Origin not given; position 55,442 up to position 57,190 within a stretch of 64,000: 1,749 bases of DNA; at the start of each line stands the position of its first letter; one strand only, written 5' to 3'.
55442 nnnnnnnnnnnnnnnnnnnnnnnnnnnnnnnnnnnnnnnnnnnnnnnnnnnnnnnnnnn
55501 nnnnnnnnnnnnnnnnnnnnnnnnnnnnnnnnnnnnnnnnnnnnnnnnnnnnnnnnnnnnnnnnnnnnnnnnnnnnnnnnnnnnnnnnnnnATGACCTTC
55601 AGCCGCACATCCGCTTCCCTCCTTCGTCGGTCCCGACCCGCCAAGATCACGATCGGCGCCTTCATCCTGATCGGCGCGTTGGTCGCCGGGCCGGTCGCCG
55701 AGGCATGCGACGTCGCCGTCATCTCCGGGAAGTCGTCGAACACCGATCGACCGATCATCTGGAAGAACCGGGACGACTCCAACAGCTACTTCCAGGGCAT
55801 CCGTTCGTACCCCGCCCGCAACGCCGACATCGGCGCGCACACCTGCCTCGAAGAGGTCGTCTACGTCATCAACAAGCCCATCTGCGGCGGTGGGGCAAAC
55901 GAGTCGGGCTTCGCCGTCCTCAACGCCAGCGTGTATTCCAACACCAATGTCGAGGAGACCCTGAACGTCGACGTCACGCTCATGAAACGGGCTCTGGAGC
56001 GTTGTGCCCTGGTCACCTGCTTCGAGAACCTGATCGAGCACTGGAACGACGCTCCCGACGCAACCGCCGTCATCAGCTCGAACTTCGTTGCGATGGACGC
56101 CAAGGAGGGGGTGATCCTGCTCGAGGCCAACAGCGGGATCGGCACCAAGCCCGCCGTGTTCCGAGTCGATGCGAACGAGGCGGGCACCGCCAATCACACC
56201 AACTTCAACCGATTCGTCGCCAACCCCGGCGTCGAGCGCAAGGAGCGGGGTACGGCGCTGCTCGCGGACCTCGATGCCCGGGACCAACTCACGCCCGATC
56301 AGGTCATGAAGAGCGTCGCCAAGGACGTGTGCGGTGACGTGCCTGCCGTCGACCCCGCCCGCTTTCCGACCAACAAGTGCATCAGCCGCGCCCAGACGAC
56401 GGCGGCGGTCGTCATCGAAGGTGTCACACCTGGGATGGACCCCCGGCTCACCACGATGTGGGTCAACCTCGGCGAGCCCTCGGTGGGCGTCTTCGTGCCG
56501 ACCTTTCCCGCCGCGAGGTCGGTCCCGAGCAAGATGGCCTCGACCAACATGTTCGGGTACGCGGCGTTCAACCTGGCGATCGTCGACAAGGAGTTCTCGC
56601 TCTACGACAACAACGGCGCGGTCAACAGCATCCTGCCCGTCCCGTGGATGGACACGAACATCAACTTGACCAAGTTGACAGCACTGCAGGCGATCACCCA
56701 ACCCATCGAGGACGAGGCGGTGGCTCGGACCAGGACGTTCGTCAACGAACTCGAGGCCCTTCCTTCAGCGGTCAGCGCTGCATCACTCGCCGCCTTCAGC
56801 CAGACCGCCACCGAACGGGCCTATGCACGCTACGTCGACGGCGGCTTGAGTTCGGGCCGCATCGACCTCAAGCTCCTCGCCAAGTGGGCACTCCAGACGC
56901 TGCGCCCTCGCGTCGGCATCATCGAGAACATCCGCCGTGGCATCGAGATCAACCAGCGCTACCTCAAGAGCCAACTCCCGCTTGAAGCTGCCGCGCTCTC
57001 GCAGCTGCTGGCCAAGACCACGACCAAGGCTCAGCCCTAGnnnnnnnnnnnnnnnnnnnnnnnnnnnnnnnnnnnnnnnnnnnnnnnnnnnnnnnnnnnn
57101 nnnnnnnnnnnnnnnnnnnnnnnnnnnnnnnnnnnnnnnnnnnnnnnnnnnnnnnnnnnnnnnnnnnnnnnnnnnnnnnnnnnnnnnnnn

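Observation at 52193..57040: Translationally coupled four-gene operon: GNAT-like protein + PaaK/F390-synthetase-like adenylating enzyme + MprF-flippase-like membrane protein + secreted Cys-Ntn hydrolase (candidate undescribed envelope acylation write/erase system)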

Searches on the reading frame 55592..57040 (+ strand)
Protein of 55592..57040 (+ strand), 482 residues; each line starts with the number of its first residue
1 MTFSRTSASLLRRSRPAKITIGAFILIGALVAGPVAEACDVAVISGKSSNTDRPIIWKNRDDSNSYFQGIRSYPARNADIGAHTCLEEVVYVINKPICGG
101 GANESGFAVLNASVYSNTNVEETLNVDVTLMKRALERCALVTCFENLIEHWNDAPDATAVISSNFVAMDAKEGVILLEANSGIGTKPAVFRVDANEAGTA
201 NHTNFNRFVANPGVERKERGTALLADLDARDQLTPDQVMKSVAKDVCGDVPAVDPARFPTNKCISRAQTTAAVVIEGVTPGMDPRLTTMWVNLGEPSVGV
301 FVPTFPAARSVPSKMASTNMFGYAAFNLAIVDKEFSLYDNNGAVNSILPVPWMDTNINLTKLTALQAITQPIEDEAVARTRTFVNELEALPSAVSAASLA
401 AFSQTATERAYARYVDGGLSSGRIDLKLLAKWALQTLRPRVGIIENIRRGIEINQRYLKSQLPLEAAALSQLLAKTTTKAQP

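Call 3: search_protein_families(library=pfam, proteins=[window:55592-57040:+], max_evalue=0.1)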
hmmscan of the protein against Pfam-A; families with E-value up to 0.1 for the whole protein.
window:55592-57040:+ (482 aa): 0 families

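Call 4: search_protein_families(library=ncbifam, proteins=[window:55592-57040:+], max_evalue=0.1)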
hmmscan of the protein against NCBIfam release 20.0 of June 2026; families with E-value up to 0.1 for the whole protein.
window:55592-57040:+ (482 aa): 0 families

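Call 8: find_encoding_contigs(protein=window:55592-57040:+, flank=10000, max_places=6)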
Protein window:55592-57040:+ (482 aa): 3 contigs read that carry it; 3 places shown.
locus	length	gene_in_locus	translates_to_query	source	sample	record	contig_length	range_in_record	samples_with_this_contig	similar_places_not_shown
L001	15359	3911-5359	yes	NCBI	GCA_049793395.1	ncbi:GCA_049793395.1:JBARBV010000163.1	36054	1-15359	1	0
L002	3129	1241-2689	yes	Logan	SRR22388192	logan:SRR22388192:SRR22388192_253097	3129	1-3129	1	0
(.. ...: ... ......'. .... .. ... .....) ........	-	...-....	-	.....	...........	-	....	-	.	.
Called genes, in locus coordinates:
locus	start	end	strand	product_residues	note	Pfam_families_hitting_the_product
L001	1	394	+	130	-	PF07804:HipA_C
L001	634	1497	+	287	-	-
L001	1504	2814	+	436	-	-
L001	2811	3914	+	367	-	PF03706:LPG_synthase_TM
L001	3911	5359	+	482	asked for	-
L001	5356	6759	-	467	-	PF00206:Lyase_1, PF10415:FumaraseC_C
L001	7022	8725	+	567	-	PF00989:PAS (weak), PF08448:PAS_4 (weak), PF13426:PAS_9, PF08447:PAS_3 (weak), PF00990:GGDEF, PF00563:EAL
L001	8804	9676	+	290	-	PF00296:Bac_luciferase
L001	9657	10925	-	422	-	PF26686:DUF8575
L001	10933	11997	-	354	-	PF01471:PG_binding_1, PF03734:YkuD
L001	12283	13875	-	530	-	PF13185:GAF_2, PF00990:GGDEF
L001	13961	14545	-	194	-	PF13302:Acetyltransf_3, PF00583:Acetyltransf_1 (faint)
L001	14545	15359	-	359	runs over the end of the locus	PF00266:Aminotran_5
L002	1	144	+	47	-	?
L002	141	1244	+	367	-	PF03706:LPG_synthase_TM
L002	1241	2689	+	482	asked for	-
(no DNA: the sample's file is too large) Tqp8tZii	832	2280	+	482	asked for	-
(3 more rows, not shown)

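Call 9: search_solved_structures(query=window:55592-57040:+, max_evalue=10)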
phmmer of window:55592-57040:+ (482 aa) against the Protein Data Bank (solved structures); distinct sequences matched with E-value up to 10: 0.

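Call 10: find_homologous_proteins(query=window:55592-57040:+, max_evalue=0.001)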
Query window:55592-57040:+ (482 aa): 26 proteins with E <= 0.001 among 8000 candidates.
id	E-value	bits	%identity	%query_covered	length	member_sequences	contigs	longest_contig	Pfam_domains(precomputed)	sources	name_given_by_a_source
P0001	0.0e+0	1063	100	100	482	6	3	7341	-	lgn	-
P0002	3.4e-262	888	83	99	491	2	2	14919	-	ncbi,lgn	-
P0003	1.2e-249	847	79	96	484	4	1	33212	-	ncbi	-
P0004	1.2e-226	771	73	96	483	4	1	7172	-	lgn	-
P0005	1.6e-225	767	71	99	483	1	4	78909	-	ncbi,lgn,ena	-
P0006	7.1e-221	752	72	97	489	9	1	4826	-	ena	-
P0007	4.1e-144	499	51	97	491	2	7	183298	-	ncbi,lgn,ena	-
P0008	3.9e-135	469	52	91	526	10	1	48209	-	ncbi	-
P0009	6.3e-133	462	51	90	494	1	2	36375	-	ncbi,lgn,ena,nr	ncbi:MAG: hypothetical protein SVU69_11160 [Pseudomonadota bacterium]|nr:hypothetical protein [Pseud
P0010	6.9e-133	462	51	92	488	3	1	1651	-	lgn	-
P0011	3.4e-123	430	47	97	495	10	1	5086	PF03417.22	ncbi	-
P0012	1.9e-120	421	46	91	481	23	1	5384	-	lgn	-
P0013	1.7e-116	408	44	96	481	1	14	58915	-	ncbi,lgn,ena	-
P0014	6.7e-88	313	38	90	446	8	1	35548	-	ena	-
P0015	3.2e-82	295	40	83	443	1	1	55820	-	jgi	jgi:hypothetical protein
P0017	8.4e-45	171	30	82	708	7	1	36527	PF13205.13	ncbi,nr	ncbi:MAG TPA: Ig-like domain-containing protein [Spirochaetota bacterium]|nr:Ig-like domain-containi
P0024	6.4e-15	73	27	76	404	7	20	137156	-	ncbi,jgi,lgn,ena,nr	ncbi:MAG: hypothetical protein B6D44_02805 [Ignavibacteriales bacterium UTCHB2]|jgi:hypothetical pro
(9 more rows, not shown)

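Call 11: find_encoding_contigs(protein=P0007, flank=8000, max_places=2)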
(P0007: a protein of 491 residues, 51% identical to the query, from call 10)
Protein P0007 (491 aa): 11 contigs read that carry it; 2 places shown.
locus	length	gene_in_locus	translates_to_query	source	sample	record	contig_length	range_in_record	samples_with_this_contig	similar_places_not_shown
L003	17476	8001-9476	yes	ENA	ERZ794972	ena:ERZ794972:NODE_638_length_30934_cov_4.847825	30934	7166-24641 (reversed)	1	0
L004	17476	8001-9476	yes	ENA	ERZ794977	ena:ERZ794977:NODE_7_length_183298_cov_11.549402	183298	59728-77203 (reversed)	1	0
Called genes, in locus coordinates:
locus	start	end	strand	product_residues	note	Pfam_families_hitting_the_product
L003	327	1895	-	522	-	PF00512:HisKA, PF02518:HATPase_c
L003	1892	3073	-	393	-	PF02771:Acyl-CoA_dh_N, PF02770:Acyl-CoA_dh_M, PF00441:Acyl-CoA_dh_1, PF08028:Acyl-CoA_dh_2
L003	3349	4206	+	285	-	PF13622:4HBT_3, PF20789:4HBT_3C, PF02551:Acyl_CoA_thio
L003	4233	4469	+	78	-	-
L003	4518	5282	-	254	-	PF00378:ECH_1, PF16113:ECH_2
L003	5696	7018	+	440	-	-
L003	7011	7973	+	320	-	PF03706:LPG_synthase_TM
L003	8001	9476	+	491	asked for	-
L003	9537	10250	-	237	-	PF13529:Peptidase_C39_2 (weak)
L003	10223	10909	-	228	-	PF23571:GH3_M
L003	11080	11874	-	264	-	PF03321:GH3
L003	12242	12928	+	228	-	PF02308:MgtC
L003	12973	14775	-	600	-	PF02771:Acyl-CoA_dh_N, PF02770:Acyl-CoA_dh_M, PF00441:Acyl-CoA_dh_1, PF12806:Acyl-CoA_dh_C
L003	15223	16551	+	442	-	PF13535:ATP-grasp_4, PF02786:CPSase_L_D2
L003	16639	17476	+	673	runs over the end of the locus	PF02129:Peptidase_S15, PF00326:Peptidase_S9 (weak), PF00561:Abhydrolase_1, PF12146:Hydrolase_4, PF12697:Abhydrolase_6 (weak), PF08530:PepX_C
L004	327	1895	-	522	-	PF00512:HisKA, PF02518:HATPase_c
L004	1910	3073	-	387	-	PF02771:Acyl-CoA_dh_N, PF02770:Acyl-CoA_dh_M, PF00441:Acyl-CoA_dh_1, PF08028:Acyl-CoA_dh_2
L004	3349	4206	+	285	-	PF13622:4HBT_3, PF20789:4HBT_3C, PF02551:Acyl_CoA_thio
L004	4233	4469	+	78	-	-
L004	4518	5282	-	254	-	PF00378:ECH_1, PF16113:ECH_2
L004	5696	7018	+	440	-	-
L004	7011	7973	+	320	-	PF03706:LPG_synthase_TM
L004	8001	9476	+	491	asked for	-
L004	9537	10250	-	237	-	PF13529:Peptidase_C39_2 (weak)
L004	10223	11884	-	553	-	PF03321:GH3, PF23571:GH3_M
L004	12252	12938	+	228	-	PF02308:MgtC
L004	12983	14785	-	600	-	PF02771:Acyl-CoA_dh_N, PF02770:Acyl-CoA_dh_M, PF00441:Acyl-CoA_dh_1, PF12806:Acyl-CoA_dh_C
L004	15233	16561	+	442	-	PF13535:ATP-grasp_4, PF02786:CPSase_L_D2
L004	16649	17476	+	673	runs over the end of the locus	PF02129:Peptidase_S15, PF00326:Peptidase_S9 (weak), PF00561:Abhydrolase_1, PF12146:Hydrolase_4, PF12697:Abhydrolase_6 (weak), PF08530:PepX_C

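Call 12: find_encoding_contigs(protein=P0009, flank=8000, max_places=2)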
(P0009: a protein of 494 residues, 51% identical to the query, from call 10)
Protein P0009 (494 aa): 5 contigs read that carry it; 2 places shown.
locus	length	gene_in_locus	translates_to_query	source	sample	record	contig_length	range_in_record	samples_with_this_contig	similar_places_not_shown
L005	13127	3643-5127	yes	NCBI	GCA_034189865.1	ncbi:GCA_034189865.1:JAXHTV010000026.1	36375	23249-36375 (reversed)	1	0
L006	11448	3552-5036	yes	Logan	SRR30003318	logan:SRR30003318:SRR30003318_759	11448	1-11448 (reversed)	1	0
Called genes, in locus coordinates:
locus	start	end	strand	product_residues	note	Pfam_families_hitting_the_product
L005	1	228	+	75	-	?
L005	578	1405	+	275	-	-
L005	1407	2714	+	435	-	-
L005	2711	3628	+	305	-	PF03706:LPG_synthase_TM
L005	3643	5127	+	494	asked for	-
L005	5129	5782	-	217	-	PF13529:Peptidase_C39_2 (weak)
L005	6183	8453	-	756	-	PF10101:DUF2339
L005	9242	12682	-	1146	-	PF12795:MscS_porin, PF12794:MscS_TM, PF00924:MS_channel_2nd, PF21082:MS_channel_3rd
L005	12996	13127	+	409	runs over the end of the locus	PF13699:eCIS_core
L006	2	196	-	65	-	?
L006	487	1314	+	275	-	-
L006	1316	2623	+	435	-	-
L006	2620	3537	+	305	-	PF03706:LPG_synthase_TM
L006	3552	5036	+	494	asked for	-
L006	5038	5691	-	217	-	PF13529:Peptidase_C39_2 (weak)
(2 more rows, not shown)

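Call 13: find_encoding_contigs(protein=P0013, flank=8000, max_places=2)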
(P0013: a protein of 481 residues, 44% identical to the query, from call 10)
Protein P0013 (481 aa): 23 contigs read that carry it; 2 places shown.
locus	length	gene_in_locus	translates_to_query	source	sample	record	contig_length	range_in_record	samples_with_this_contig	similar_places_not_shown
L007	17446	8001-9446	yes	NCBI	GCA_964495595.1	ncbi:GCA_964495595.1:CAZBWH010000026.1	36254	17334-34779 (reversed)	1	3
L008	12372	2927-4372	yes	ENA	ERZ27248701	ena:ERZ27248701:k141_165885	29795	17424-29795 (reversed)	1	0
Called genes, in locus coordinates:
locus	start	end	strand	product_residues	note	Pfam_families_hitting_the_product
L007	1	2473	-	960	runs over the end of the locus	PF02347:GDC-P, PF01212:Beta_elim_lyase (faint), PF02347:GDC-P, PF21478:GcvP2_C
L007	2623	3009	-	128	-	PF01597:GCV_H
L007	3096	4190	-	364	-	PF01571:GCV_T, PF08669:GCV_T_C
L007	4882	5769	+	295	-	-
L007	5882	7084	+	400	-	PF27533:CapK_C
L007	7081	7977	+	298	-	PF03706:LPG_synthase_TM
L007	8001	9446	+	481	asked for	-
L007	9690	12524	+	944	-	PF00317:Ribonuc_red_lgN, PF02867:Ribonuc_red_lgC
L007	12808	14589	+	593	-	PF01436:NHL (faint)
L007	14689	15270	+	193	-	-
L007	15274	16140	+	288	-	PF01430:HSP33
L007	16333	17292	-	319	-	PF23023:Anti-Pycsar_Apyc1, PF00753:Lactamase_B, PF19583:ODP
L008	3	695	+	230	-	?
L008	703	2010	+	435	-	PF27533:CapK_C (weak)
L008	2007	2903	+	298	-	PF03706:LPG_synthase_TM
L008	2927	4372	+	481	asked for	-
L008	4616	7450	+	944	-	PF00317:Ribonuc_red_lgN, PF02867:Ribonuc_red_lgC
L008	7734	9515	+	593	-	PF01436:NHL (faint)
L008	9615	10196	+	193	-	-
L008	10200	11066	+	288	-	PF01430:HSP33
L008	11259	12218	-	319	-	PF23023:Anti-Pycsar_Apyc1, PF00753:Lactamase_B, PF19583:ODP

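Call 15: find_encoding_contigs(protein=P0015, flank=8000, max_places=1)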
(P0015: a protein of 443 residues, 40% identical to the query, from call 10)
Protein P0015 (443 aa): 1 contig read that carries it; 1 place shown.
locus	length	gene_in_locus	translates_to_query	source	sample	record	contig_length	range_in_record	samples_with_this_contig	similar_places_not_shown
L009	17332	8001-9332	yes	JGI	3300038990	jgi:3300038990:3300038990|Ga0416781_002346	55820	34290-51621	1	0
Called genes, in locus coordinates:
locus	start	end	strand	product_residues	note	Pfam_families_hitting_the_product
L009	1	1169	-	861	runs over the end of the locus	PF07517:SecA_DEAD, PF01043:SecA_PP_bind, PF21090:P-loop_SecA, PF07516:SecA_SW, PF02810:SEC-C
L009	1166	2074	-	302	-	PF11563:Protoglobin (weak), PF06146:PsiE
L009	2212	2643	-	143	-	PF00383:dCMP_cyt_deam_1, PF14437:MafB19-deam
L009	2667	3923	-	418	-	PF00464:SHMT, PF00155:Aminotran_1_2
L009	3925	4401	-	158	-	PF02502:LacAB_rpiB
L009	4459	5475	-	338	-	PF28559:TPR_SusR (faint), PF13428:TPR_14 (faint), PF13429:TPR_15 (faint), PF13432:TPR_16 (faint)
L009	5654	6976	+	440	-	PF27533:CapK_C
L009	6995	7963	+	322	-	PF03706:LPG_synthase_TM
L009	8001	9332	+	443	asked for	-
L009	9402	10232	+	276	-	-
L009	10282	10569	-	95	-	PF01649:Ribosomal_S20p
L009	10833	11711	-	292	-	PF01565:FAD_binding_4, PF02873:MurB_C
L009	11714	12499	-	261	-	PF01048:PNP_UDP_1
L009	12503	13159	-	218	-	PF02463:SMC_N (faint), PF00005:ABC_tran, PF13304:AAA_21 (faint)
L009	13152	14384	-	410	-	PF12704:MacB_PCD, PF02687:FtsX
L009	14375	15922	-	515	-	PF00117:GATase, PF07722:Peptidase_C26, PF02540:NAD_synthase (weak), PF03054:tRNA_Me_trans (faint), PF00958:GMP_synt_C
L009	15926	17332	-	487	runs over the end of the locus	PF00478:IMPDH, PF00571:CBS, PF03060:NMO, PF01070:FMN_dh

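Call 16: find_encoding_contigs(protein=P0017, flank=8000, max_places=1)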
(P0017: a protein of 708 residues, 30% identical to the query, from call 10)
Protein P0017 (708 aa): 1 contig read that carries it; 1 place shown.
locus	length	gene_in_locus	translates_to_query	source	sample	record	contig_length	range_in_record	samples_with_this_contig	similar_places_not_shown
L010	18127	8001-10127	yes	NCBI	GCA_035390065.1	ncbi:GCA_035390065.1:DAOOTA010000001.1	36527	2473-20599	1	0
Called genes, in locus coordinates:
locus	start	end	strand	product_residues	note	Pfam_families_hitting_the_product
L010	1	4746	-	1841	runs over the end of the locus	PF24186:DUF7414 (faint)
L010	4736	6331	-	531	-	PF06980:DUF1302 (faint)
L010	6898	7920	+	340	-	-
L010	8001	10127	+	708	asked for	PF13205:Big_5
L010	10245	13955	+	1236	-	PF13205:Big_5, PF24558:DUF7604 (faint), PF13205:Big_5, PF27074:YkzS (faint), PF13205:Big_5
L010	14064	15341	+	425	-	-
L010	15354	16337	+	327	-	PF03706:LPG_synthase_TM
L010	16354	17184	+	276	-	PF12385:Peptidase_C70 (faint), PF13529:Peptidase_C39_2, PF09778:Guanylate_cyc_2 (faint)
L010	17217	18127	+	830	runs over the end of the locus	PF09430:EMC7_beta-sandw (faint), PF13620:CarboxypepD_reg (weak), PF13715:CarbopepD_reg_2 (faint), PF22904:NOMO1-like_2nd (weak), PF13620:CarboxypepD_reg, PF17210:SdrD_B (weak), PF22904:NOMO1-like_2nd (weak), PF09587:PGA_cap, +6 more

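Call 17: find_encoding_contigs(protein=P0024, flank=8000, max_places=2)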
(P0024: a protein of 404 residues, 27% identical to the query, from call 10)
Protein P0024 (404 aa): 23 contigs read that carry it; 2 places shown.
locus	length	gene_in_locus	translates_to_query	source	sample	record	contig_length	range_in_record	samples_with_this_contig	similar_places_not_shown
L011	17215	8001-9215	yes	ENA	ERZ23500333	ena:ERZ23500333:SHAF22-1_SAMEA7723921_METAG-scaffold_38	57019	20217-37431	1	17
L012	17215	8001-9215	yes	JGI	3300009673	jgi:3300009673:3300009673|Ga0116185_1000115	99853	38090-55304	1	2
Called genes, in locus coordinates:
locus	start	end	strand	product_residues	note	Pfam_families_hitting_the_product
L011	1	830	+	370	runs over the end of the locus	PF18962:Por_Secre_tail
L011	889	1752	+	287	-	PF01418:HTH_6, PF13580:SIS_2 (faint), PF01380:SIS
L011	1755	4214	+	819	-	PF13620:CarboxypepD_reg, PF13715:CarbopepD_reg_2, PF07715:Plug, PF00593:TonB_dep_Rec_b-barrel, PF25183:OMP_b-brl_4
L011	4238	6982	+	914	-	-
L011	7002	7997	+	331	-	PF03687:UPF0164 (faint), PF19572:PorV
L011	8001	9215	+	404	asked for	-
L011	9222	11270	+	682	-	PF03575:Peptidase_S51, PF18962:Por_Secre_tail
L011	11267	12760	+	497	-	PF00246:Peptidase_M14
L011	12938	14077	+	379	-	PF03435:Sacchrp_dh_NADP, PF16653:Sacchrp_dh_C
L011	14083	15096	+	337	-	PF00291:PALP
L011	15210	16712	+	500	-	PF02985:HEAT (faint), PF12717:Cnd1 (faint), PF13513:HEAT_EZ (faint), PF13646:HEAT_2, PF00144:Beta-lactamase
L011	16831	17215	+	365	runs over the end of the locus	PF02746:MR_MLE_N, PF13378:MR_MLE_C, PF26685:DUF8230_C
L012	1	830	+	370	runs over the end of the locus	PF18962:Por_Secre_tail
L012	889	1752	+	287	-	PF01418:HTH_6, PF13580:SIS_2 (faint), PF01380:SIS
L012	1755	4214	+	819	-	PF13620:CarboxypepD_reg, PF13715:CarbopepD_reg_2, PF07715:Plug, PF00593:TonB_dep_Rec_b-barrel, PF25183:OMP_b-brl_4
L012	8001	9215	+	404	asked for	-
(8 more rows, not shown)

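Call 34: find_related_loci(query=A1, collection=genome_contigs, flank=8000)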
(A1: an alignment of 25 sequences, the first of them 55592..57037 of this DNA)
Query A1 (482 aa) in genome_contigs; peptide patterns used: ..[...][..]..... (x = any residue, [..] = any of these).
599 stretches matched a pattern (row limit reached: there are more); 580 encode a relative of the query (tblastn E <= 1e-3); the best 80 are kept; 80 distinct loci.
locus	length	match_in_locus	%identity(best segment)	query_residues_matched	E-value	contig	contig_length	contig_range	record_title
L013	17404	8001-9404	72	9-477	0e+0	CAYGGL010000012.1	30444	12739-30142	MAG TPA_asm: uncultured Acidimicrobiaceae bacterium isolate ERP113451_co1_84 genome assembly, contig: NODE_1671_length_3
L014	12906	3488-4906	72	10-480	0e+0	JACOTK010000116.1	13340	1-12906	MAG: Actinomycetota bacterium isolate NC_groundwater_42_Pr7_S2p5_66_15 FFV18_S2p5_scaffold_73153, whole genome shotgun s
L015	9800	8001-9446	51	10-475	7e-155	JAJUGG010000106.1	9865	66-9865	MAG: Ectothiorhodospiraceae bacterium isolate bin31 k141_508085_length_9865_cov_153.4108, whole genome shotgun sequence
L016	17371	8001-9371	51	36-473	5e-135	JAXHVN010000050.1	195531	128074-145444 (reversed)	MAG: Pseudomonadota bacterium isolate MAG78_tar_biofilm MAG78_50, whole genome shotgun sequence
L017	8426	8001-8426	92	1-142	2e-80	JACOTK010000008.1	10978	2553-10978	MAG: Actinomycetota bacterium isolate NC_groundwater_42_Pr7_S2p5_66_15 FFV18_S2p5_scaffold_123301, whole genome shotgun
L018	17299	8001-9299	32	36-426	2e-61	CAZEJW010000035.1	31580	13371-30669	MAG TPA_asm: uncultured Leptospirales bacterium isolate binchicken_co42_224 genome assembly, contig: NODE_1380_length_31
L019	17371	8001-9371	33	12-420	2e-60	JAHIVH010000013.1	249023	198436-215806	MAG: Proteobacteria bacterium isolate MM_PC_MetaG.mb.70 MM_PC_MetaG.mb.70_k141_188453, whole genome shotgun sequence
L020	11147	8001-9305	34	23-414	4e-56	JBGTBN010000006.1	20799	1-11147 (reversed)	MAG: Spirochaetota bacterium isolate JTS-AC98 k141_3928982, whole genome shotgun sequence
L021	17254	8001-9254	34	36-414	4e-56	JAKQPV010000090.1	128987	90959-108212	MAG: Spirochaetota bacterium isolate USMO_maxbin.118 k141_950511, whole genome shotgun sequence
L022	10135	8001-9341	33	19-416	7e-54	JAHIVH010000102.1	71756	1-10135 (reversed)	MAG: Proteobacteria bacterium isolate MM_PC_MetaG.mb.70 MM_PC_MetaG.mb.70_k141_1519969, whole genome shotgun sequence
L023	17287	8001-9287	31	30-414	2e-52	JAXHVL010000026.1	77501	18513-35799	MAG: Thermodesulfobacteriota bacterium isolate MAG76_tar_biofilm MAG76_26, whole genome shotgun sequence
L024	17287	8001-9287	33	39-417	4e-52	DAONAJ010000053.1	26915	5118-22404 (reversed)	MAG TPA_asm: Spirochaetota bacterium isolate AMR_MDS_3976 NODE_1459_length_26915_cov_6.641921, whole genome shotgun sequ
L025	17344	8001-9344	32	19-417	3e-51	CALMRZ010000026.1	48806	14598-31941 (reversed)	MAG TPA_asm: uncultured Spirochaetes bacterium isolate SRR5007357_bin.202_CONCOCT_v1.1_MAG genome assembly, contig: ERZ7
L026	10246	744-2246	30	19-414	1e-51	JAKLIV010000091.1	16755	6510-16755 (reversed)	MAG: Spirochaetes bacterium isolate RA.bin95 RA.bin95_91, whole genome shotgun sequence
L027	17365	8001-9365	31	10-417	1e-50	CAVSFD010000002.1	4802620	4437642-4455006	MAG: uncultured Spirochaetota bacterium isolate MFD02979.bin.1.65 genome assembly, contig: contig_47028, whole genome sh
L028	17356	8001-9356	31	10-414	1e-49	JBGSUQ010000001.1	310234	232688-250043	MAG: Spirochaetota bacterium isolate JTS-AC436 k141_1639520, whole genome shotgun sequence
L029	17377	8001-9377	31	9-416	6e-49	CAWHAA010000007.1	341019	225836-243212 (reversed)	MAG: uncultured Spirochaetota bacterium isolate MFD04716.bin.2.40 genome assembly, contig: contig_37676, whole genome sh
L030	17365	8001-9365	30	10-417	3e-46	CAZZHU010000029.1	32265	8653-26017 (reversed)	MAG TPA_asm: uncultured Leptospirales bacterium isolate SRP192927_co6_673 genome assembly, contig: NODE_2464_length_3226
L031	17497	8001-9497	29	23-428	8e-45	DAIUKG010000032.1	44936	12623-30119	MAG TPA_asm: Spirochaetota bacterium isolate CTOTU18769 NODE_632_length_44936_cov_10.973485, whole genome shotgun sequen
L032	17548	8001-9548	30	10-414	5e-43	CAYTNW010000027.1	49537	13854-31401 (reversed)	MAG TPA_asm: uncultured Leptospirales bacterium isolate SRP220891_co1_350 genome assembly, contig: NODE_1311_length_4953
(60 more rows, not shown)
